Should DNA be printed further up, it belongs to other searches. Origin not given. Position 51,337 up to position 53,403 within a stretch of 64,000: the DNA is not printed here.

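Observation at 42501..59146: Non-canonical envelope-polysaccharide/glycosylation locus with Pel-like logic but a different parts list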

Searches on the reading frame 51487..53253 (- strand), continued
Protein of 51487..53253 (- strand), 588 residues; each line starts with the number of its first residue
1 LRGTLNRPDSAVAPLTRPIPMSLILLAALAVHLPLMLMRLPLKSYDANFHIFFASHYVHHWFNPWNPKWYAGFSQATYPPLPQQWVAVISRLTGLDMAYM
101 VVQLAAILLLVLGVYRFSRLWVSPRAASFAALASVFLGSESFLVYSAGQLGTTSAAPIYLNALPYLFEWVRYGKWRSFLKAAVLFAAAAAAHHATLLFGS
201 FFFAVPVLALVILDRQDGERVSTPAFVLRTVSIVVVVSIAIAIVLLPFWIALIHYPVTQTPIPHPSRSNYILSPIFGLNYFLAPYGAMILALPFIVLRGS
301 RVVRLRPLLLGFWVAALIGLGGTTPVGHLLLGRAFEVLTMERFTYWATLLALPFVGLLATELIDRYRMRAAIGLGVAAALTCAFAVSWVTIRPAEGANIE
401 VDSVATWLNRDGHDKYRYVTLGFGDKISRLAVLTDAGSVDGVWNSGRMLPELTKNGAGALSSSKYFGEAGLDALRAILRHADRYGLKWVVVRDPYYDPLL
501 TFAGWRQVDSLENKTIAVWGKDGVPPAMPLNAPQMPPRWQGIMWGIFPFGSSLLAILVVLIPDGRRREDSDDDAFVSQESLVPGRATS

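Call 74: search_protein_families(library=ncbifam, proteins=[L082:3813-4637:+, L084:9035-9799:-, L085:11636-12463:-, L087:1988-2794:-, L081:4681-5415:+, L086:3882-4742:+], max_evalue=0.00001)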
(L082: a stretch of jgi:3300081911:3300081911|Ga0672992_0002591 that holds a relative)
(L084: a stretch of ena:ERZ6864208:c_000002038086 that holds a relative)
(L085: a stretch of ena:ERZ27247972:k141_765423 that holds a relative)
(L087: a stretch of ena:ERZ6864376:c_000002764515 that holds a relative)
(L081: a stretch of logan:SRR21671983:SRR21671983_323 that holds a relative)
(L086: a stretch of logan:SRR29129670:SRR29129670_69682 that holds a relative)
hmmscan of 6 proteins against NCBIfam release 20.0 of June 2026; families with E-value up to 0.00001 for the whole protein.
L082:3813-4637:+ (275 aa): 15 families
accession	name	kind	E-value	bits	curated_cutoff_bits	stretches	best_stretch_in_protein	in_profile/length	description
TIGR04182.1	glyco_TIGR04182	equivalog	3.1e-17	62.9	325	1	23-227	2-194/293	S-layer glycoprotein N-glycosyltransferase AglJ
NF058614.1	PPMAGASynPpgS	equivalog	1.2e-16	60.9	370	1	25-223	4-196/226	polyprenyl-phospho-N-acetylgalactosaminyl synthase PpgS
NF041875.1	EPS_EpsD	equivalog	1.3e-15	57.6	370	1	23-116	1-93/325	exopolysaccharide biosynthesis glycosyltransferase EpsD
TIGR03937.1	PgaC_IcaA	equivalog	1.4e-14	53.9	422.3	1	15-113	39-136/407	poly-beta-1,6-N-acetyl-D-glucosamine synthase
NF007482.0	PRK10073.1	equivalog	1.6e-14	53.7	423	1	20-148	5-130/334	glycosyltransferase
NF041391.1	DPhHxTase_Halo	equivalog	3.8e-14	52.2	375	1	29-230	3-190/213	dolichyl-phosphate hexose transferase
NF007986.1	PRK10714.1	equivalog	5.4e-14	51.9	529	1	22-221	7-198/316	undecaprenyl-phosphate 4-deoxy-4-formamido-L-arabinose transferase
NF010496.0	PRK13915.1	equivalog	1.5e-13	50.5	262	1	21-127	31-142/307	glucosyl-3-phosphoglycerate synthase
TIGR04283.1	glyco_like_mftF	equivalog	2.5e-13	50.1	182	1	23-143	1-112/221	TIGR04283 family arsenosugar biosynthesis glycosyltransferase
NF047683.1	TeichurnBiosyTuaG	equivalog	3e-12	46.7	400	1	21-121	6-105/252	teichuronic acid biosynthesis protein TuaG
NF047588.1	GlcsyltransPgfSStrep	equivalog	6.7e-12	45.2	500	1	22-184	2-161/308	glycosyltransferase PgfS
TIGR03965.1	mycofact_glyco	equivalog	6.2e-09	35.2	280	1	20-134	73-186/467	mycofactocin biosynthesis glycosyltransferase MftF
NF038302.1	EPS_HpsE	equivalog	2.6e-07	29.9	300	1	23-113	3-97/307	hormogonium polysaccharide biosynthesis glycosyltransferase HpsE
NF050050.1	ProtGlycPglI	equivalog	1.7e-06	27.6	500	1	21-122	2-103/306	GalNAc(5)-diNAcBac-PP-undecaprenol beta-1,3-glucosyltransferase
TIGR03469.1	HpnB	hypoth_equivalog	1.7e-06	27.3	379.25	1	19-134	42-167/386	hopene-associated glycosyltransferase HpnB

L084:9035-9799:- (255 aa): 19 families
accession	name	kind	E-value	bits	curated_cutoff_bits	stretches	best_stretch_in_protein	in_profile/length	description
NF007986.1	PRK10714.1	equivalog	8e-17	61.2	529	1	6-207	7-200/316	undecaprenyl-phosphate 4-deoxy-4-formamido-L-arabinose transferase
NF058614.1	PPMAGASynPpgS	equivalog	1.2e-16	60.8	370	1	8-206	3-195/226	polyprenyl-phospho-N-acetylgalactosaminyl synthase PpgS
NF041875.1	EPS_EpsD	equivalog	1.5e-16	60.7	370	1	7-122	1-115/325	exopolysaccharide biosynthesis glycosyltransferase EpsD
NF047588.1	GlcsyltransPgfSStrep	equivalog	2.5e-16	59.8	500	1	7-182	3-175/308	glycosyltransferase PgfS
TIGR04283.1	glyco_like_mftF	equivalog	2.9e-16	59.8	182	1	7-116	1-102/221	TIGR04283 family arsenosugar biosynthesis glycosyltransferase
TIGR03937.1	PgaC_IcaA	equivalog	8.1e-16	58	422.3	1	3-115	43-154/407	poly-beta-1,6-N-acetyl-D-glucosamine synthase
NF041391.1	DPhHxTase_Halo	equivalog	2e-15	56.4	375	1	13-232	3-209/213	dolichyl-phosphate hexose transferase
NF007482.0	PRK10073.1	equivalog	8.1e-15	54.6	423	1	3-120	4-119/334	glycosyltransferase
TIGR04182.1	glyco_TIGR04182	equivalog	8.3e-15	54.9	325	1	6-229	1-215/293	S-layer glycoprotein N-glycosyltransferase AglJ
NF010496.0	PRK13915.1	equivalog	4.1e-13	49.1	262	1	5-101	31-131/307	glucosyl-3-phosphoglycerate synthase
NF047683.1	TeichurnBiosyTuaG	equivalog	6.3e-12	45.7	400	1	3-118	4-118/252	teichuronic acid biosynthesis protein TuaG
TIGR03965.1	mycofact_glyco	equivalog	1.2e-10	40.8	280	1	4-113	73-181/467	mycofactocin biosynthesis glycosyltransferase MftF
TIGR03469.1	HpnB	hypoth_equivalog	1e-09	37.9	379.25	1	4-118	43-167/386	hopene-associated glycosyltransferase HpnB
NF038302.1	EPS_HpsE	equivalog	8.5e-09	34.8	300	1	6-123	2-123/307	hormogonium polysaccharide biosynthesis glycosyltransferase HpsE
NF050819.1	PolSacchBiosHfsG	equivalog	1.2e-08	34.5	500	1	3-140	10-146/302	polysaccharide biosynthesis protein HfsG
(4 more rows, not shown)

L085:11636-12463:- (276 aa): 14 families
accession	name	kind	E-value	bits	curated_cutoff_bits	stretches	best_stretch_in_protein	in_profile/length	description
NF058614.1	PPMAGASynPpgS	equivalog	7.1e-17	61.6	370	1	5-204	4-195/226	polyprenyl-phospho-N-acetylgalactosaminyl synthase PpgS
TIGR04182.1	glyco_TIGR04182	equivalog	2.5e-16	59.9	325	1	4-229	3-217/293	S-layer glycoprotein N-glycosyltransferase AglJ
NF007482.0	PRK10073.1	equivalog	1.4e-15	57.1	423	1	2-110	7-112/334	glycosyltransferase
TIGR03937.1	PgaC_IcaA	equivalog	3.5e-14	52.6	422.3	1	3-106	47-148/407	poly-beta-1,6-N-acetyl-D-glucosamine synthase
TIGR04283.1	glyco_like_mftF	equivalog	3.6e-14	52.9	182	1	3-108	1-97/221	TIGR04283 family arsenosugar biosynthesis glycosyltransferase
NF041875.1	EPS_EpsD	equivalog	7.4e-14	51.9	370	1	3-106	1-102/325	exopolysaccharide biosynthesis glycosyltransferase EpsD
NF047588.1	GlcsyltransPgfSStrep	equivalog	1.2e-11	44.4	500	1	1-93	1-95/308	glycosyltransferase PgfS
NF041391.1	DPhHxTase_Halo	equivalog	2.5e-11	43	375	1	10-232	4-211/213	dolichyl-phosphate hexose transferase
NF038302.1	EPS_HpsE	equivalog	7.1e-11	41.6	300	1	3-136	3-139/307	hormogonium polysaccharide biosynthesis glycosyltransferase HpsE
NF007986.1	PRK10714.1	equivalog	2.6e-10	39.8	529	1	3-174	8-174/316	undecaprenyl-phosphate 4-deoxy-4-formamido-L-arabinose transferase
NF010496.0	PRK13915.1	equivalog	2.4e-09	36.7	262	1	3-93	33-126/307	glucosyl-3-phosphoglycerate synthase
TIGR03965.1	mycofact_glyco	equivalog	2.8e-09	36.3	280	1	4-94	77-165/467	mycofactocin biosynthesis glycosyltransferase MftF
TIGR03469.1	HpnB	hypoth_equivalog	1.4e-07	30.9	379.25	1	4-93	47-145/386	hopene-associated glycosyltransferase HpnB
NF047683.1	TeichurnBiosyTuaG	equivalog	1.8e-07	31.1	400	1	2-95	7-98/252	teichuronic acid biosynthesis protein TuaG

L087:1988-2794:- (269 aa): 4 families
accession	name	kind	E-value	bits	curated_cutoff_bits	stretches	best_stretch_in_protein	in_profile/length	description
TIGR03937.1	PgaC_IcaA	equivalog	6.7e-11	41.8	422.3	1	5-96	49-135/407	poly-beta-1,6-N-acetyl-D-glucosamine synthase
NF047588.1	GlcsyltransPgfSStrep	equivalog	8.6e-10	38.3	500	1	3-176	3-167/308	glycosyltransferase PgfS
NF058614.1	PPMAGASynPpgS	equivalog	9.1e-09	35.1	370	1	5-175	4-164/226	polyprenyl-phospho-N-acetylgalactosaminyl synthase PpgS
NF007986.1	PRK10714.1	equivalog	2.1e-08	33.6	529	1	5-176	10-172/316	undecaprenyl-phosphate 4-deoxy-4-formamido-L-arabinose transferase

L081:4681-5415:+ (245 aa): 18 families
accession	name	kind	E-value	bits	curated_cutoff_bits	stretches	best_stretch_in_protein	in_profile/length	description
NF007986.1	PRK10714.1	equivalog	3.8e-20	72.1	529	1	4-226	8-217/316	undecaprenyl-phosphate 4-deoxy-4-formamido-L-arabinose transferase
NF047588.1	GlcsyltransPgfSStrep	equivalog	8.3e-18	64.6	500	1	5-127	4-127/308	glycosyltransferase PgfS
NF041875.1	EPS_EpsD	equivalog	3e-13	49.9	370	1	5-109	2-103/325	exopolysaccharide biosynthesis glycosyltransferase EpsD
NF038302.1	EPS_HpsE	equivalog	1.8e-11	43.6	300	1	2-95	1-96/307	hormogonium polysaccharide biosynthesis glycosyltransferase HpsE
TIGR03937.1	PgaC_IcaA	equivalog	2.4e-11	43.3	422.3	1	5-95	48-135/407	poly-beta-1,6-N-acetyl-D-glucosamine synthase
NF041391.1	DPhHxTase_Halo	equivalog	3.1e-11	42.7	375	1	9-219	2-192/213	dolichyl-phosphate hexose transferase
NF047683.1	TeichurnBiosyTuaG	equivalog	7.5e-11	42.1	400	1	5-97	9-98/252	teichuronic acid biosynthesis protein TuaG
TIGR04182.1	glyco_TIGR04182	equivalog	2.3e-10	40.3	325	1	5-219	3-201/293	S-layer glycoprotein N-glycosyltransferase AglJ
NF007482.0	PRK10073.1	equivalog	9.5e-10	38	423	1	4-115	8-115/334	glycosyltransferase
TIGR04283.1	glyco_like_mftF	equivalog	1.9e-09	37.5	182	1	5-135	2-121/221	TIGR04283 family arsenosugar biosynthesis glycosyltransferase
NF045692.1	OglycostaseCruG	equivalog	2.8e-09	36.4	600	1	4-111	43-153/386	2'-O-glycosyltransferase CruG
NF050050.1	ProtGlycPglI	equivalog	2.2e-08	33.8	500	1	4-124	4-123/306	GalNAc(5)-diNAcBac-PP-undecaprenol beta-1,3-glucosyltransferase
NF010496.0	PRK13915.1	equivalog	6.1e-07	28.8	262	1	5-101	34-132/307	glucosyl-3-phosphoglycerate synthase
TIGR03469.1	HpnB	hypoth_equivalog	9.6e-07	28.1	379.25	1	7-123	49-173/386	hopene-associated glycosyltransferase HpnB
TIGR03965.1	mycofact_glyco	equivalog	1.1e-06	27.8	280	1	5-114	77-183/467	mycofactocin biosynthesis glycosyltransferase MftF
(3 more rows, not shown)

L086:3882-4742:+ (287 aa): 19 families
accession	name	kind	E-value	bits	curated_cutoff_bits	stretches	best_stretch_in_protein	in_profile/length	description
NF047588.1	GlcsyltransPgfSStrep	equivalog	2e-19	70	500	1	25-202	3-177/308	glycosyltransferase PgfS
NF041875.1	EPS_EpsD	equivalog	3.6e-18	66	370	1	25-140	1-115/325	exopolysaccharide biosynthesis glycosyltransferase EpsD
NF007986.1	PRK10714.1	equivalog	1.8e-17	63.4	529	1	24-184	7-164/316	undecaprenyl-phosphate 4-deoxy-4-formamido-L-arabinose transferase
TIGR04182.1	glyco_TIGR04182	equivalog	3.1e-16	59.6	325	1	25-231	2-196/293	S-layer glycoprotein N-glycosyltransferase AglJ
NF058614.1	PPMAGASynPpgS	equivalog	3.5e-15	56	370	1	25-225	2-196/226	polyprenyl-phospho-N-acetylgalactosaminyl synthase PpgS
NF007482.0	PRK10073.1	equivalog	3.6e-14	52.5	423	1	23-137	6-118/334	glycosyltransferase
TIGR03937.1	PgaC_IcaA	equivalog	5.9e-14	51.8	422.3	1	18-117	40-138/407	poly-beta-1,6-N-acetyl-D-glucosamine synthase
NF047683.1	TeichurnBiosyTuaG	equivalog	1.9e-13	50.7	400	1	22-134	5-116/252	teichuronic acid biosynthesis protein TuaG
TIGR04283.1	glyco_like_mftF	equivalog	7.4e-13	48.6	182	1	25-132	1-100/221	TIGR04283 family arsenosugar biosynthesis glycosyltransferase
NF010496.0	PRK13915.1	equivalog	3.5e-12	46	262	1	23-123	31-135/307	glucosyl-3-phosphoglycerate synthase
NF041391.1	DPhHxTase_Halo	equivalog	4e-12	45.6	375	1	31-232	3-190/213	dolichyl-phosphate hexose transferase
TIGR03965.1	mycofact_glyco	equivalog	1.2e-11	44.2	280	1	17-137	70-187/467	mycofactocin biosynthesis glycosyltransferase MftF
NF038302.1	EPS_HpsE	equivalog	6e-09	35.3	300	1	25-116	3-98/307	hormogonium polysaccharide biosynthesis glycosyltransferase HpsE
NF050050.1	ProtGlycPglI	equivalog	1e-07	31.6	500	1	23-139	2-117/306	GalNAc(5)-diNAcBac-PP-undecaprenol beta-1,3-glucosyltransferase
TIGR03469.1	HpnB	hypoth_equivalog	3.6e-07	29.5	379.25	1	20-137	41-168/386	hopene-associated glycosyltransferase HpnB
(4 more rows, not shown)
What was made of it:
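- Closest known: Haloferax volcanii AglJ/AglD. Same: AglJ is among the top NCBIfam hits of the distant-locus GT2s (call 74).
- The distant GT2s match AglJ, PpgS and ArnC over the whole catalytic domain (call 74).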

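Call 79: find_related_loci(query=A9, collection=metagenome_contigs, flank=10000)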
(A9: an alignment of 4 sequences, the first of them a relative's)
Query A9 (596 aa) in metagenome_contigs; peptide patterns used: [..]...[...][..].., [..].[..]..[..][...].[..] (x = any residue, [..] = any of these).
600 stretches matched a pattern (row limit reached: there are more); 486 encode a relative of the query (tblastn E <= 1e-3); the best 80 are kept; 80 distinct loci.
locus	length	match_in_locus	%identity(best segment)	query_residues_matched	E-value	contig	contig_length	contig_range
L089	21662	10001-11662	54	26-582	0e+0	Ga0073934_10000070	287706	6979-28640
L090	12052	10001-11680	54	23-583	0e+0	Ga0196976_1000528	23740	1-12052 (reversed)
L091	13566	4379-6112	52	13-577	0e+0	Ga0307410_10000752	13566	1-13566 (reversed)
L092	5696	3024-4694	54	29-584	0e+0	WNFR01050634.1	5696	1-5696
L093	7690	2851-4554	55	26-591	0e+0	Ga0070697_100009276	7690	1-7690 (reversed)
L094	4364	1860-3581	55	26-594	0e+0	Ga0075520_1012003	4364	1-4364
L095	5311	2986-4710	53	24-584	0e+0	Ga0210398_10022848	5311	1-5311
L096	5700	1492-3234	51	20-595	0e+0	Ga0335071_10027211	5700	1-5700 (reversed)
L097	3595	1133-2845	54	29-596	0e+0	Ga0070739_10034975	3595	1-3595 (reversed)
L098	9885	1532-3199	55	29-583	0e+0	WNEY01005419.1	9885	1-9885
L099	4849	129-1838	54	29-588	0e+0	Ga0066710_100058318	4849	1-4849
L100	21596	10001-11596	56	29-559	0e+0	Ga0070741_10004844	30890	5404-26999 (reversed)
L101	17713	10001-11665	52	29-581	0e+0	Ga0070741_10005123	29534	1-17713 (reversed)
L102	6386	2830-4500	53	26-581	0e+0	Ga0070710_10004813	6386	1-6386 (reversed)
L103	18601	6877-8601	52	26-595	0e+0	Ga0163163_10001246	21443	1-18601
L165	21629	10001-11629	52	26-567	2e-173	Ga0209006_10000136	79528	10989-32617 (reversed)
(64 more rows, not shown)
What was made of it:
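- Tried and rejected: It was replaced by a 4-sequence alignment (call 79).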

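Call 84: search_protein_families(library=pfam, proteins=[L100:14475-15929:+, L100:16261-17031:+, L100:17215-18051:-, L100:18150-19238:-, L100:19339-20349:-, L165:15571-16677:+, L165:17291-18406:-, L165:18712-19386:+, L087:6045-7247:+, L085:5074-6375:-], max_evalue=0.001)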
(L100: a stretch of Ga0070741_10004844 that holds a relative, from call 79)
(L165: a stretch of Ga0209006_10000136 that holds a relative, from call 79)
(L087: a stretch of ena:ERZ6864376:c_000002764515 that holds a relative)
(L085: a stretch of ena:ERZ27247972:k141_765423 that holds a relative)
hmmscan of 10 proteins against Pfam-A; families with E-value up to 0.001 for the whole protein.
L100:14475-15929:+ (484 aa): 1 family
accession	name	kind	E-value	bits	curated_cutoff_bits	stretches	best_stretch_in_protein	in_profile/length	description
PF13231.12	PMT_2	-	8.7e-05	23.2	26.1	1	117-272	4-157/160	Dolichyl-phosphate-mannose-protein mannosyltransferase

L100:16261-17031:+ (256 aa): 4 families
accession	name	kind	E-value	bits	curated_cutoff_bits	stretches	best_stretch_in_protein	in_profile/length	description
PF00535.33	Glycos_transf_2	-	8.3e-37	127.1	23.3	1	7-168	1-164/168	Glycosyl transferase family 2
PF13641.12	Glyco_tranf_2_3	-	5e-15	56.6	27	1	5-152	2-143/230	Glycosyltransferase like family 2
PF10111.15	Glyco_tranf_2_2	-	9.1e-10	38.9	27.3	1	7-108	1-106/276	Glycosyltransferase like family 2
PF13506.12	Glyco_transf_21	-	0.00077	19.4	21.7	0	70-149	17-92/174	Glycosyl transferase family 21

L100:17215-18051:- (278 aa): 18 families
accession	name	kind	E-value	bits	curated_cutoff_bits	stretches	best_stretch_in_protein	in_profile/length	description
PF05175.20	MTS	-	4.6e-21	75.6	23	1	112-195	31-113/170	Methyltransferase small domain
PF17827.6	PrmC_N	-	1e-20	74.5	23.4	1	6-75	2-71/71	PrmC N-terminal domain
PF13847.12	Methyltransf_31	-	1.4e-15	57.6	27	1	113-206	4-100/145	Methyltransferase domain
PF13649.12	Methyltransf_25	-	8.6e-15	55.7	27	1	116-204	1-90/97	Methyltransferase domain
PF06325.19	PrmA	-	2.4e-12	47.4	22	1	111-187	160-233/296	Ribosomal protein L11 methyltransferase (PrmA)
PF08242.18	Methyltransf_12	-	4.4e-11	43.8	30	1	117-187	1-72/98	Methyltransferase domain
PF08241.18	Methyltransf_11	-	9.5e-11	42.6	21.2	1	117-203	1-83/95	Methyltransferase domain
PF01170.24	UPF0020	-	3.8e-09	36.9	22.3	1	135-199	75-140/197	RMKL-like, methyltransferase domain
PF03602.21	Cons_hypoth95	-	5.7e-09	36.3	24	1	94-202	22-135/182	Conserved hypothetical protein 95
PF12847.13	Methyltransf_18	-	6.8e-08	33.1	27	1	112-185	14-87/151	Methyltransferase domain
PF02384.22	N6_Mtase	-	5.1e-07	29.8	20.4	1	99-200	33-146/311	N-6 DNA Methylase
PF13489.12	Methyltransf_23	-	1.1e-06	28.9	27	1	101-259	10-133/164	Methyltransferase domain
PF13679.12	Methyltransf_32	-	8.5e-06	26.2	27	1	100-176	12-93/143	Methyltransferase domain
PF07669.17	Eco57I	-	9.5e-06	26.2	25.3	1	157-239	55-130/171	Eco57I restriction-modification methylase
PF01209.24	Ubie_methyltran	-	5e-05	23.2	20.1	1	104-178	39-112/233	ubiE/COQ5 methyltransferase family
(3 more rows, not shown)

L100:18150-19238:- (362 aa): 2 families
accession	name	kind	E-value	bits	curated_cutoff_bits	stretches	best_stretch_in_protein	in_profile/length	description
PF03462.23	PCRF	-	1.4e-76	257.1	24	1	8-202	1-194/194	PCRF domain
PF00472.26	RF-1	-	4.3e-43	146.4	35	1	209-319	1-116/116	RF-1 domain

L100:19339-20349:- (336 aa): 1 family
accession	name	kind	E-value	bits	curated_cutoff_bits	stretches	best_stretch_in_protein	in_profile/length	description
PF07136.16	DUF1385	-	1.2e-72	244.4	22.1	1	78-324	1-226/227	Protein of unknown function (DUF1385)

L165:15571-16677:+ (368 aa): 1 family
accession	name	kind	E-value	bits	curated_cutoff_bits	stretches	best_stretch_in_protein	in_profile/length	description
PF14907.12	NTP_transf_5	-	1.8e-06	28.1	31.2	1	176-276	137-243/249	Uncharacterised nucleotidyltransferase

L165:17291-18406:- (371 aa): 4 families
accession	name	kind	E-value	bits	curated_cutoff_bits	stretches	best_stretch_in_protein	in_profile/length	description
PF13519.12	VWA_2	-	1.4e-15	58.3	27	1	152-250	3-107/107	von Willebrand factor type A domain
PF00092.34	VWA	-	1.1e-14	55.4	23.8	1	150-315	2-172/174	von Willebrand factor type A domain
PF13768.12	VWA_3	-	1.6e-06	28.7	27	1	150-304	3-155/155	von Willebrand factor type A domain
PF05762.20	VWA_CoxE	-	1.8e-05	24.7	26.4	1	142-268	51-178/222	VWA domain containing CoxE-like protein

L165:18712-19386:+ (224 aa): 4 families
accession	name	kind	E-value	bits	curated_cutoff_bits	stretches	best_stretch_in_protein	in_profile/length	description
PF00072.30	Response_reg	-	6.8e-25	87.8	30.2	1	13-125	1-111/111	Response regulator receiver domain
PF00196.25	GerE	-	1.6e-19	69.7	23.5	1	160-215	2-57/57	Bacterial regulatory proteins, luxR family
PF08281.18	Sigma70_r4_2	-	2.5e-07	30.7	25.7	1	161-203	11-54/54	Sigma-70, region 4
PF04545.22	Sigma70_r4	-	7e-05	22.7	24.1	1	161-195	5-40/50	Sigma-70, region 4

L087:6045-7247:+ (401 aa): 0 families

L085:5074-6375:- (434 aa): 1 family
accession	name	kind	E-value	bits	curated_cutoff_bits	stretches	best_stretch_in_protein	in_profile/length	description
PF00150.24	Cellulase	-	1.6e-06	28.2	23.5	1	59-170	17-132/272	Cellulase (glycosyl hydrolase family 5)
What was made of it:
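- A second GT-C-like gene (PMT_2, weak) follows the operon in arrangement A (call 84).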
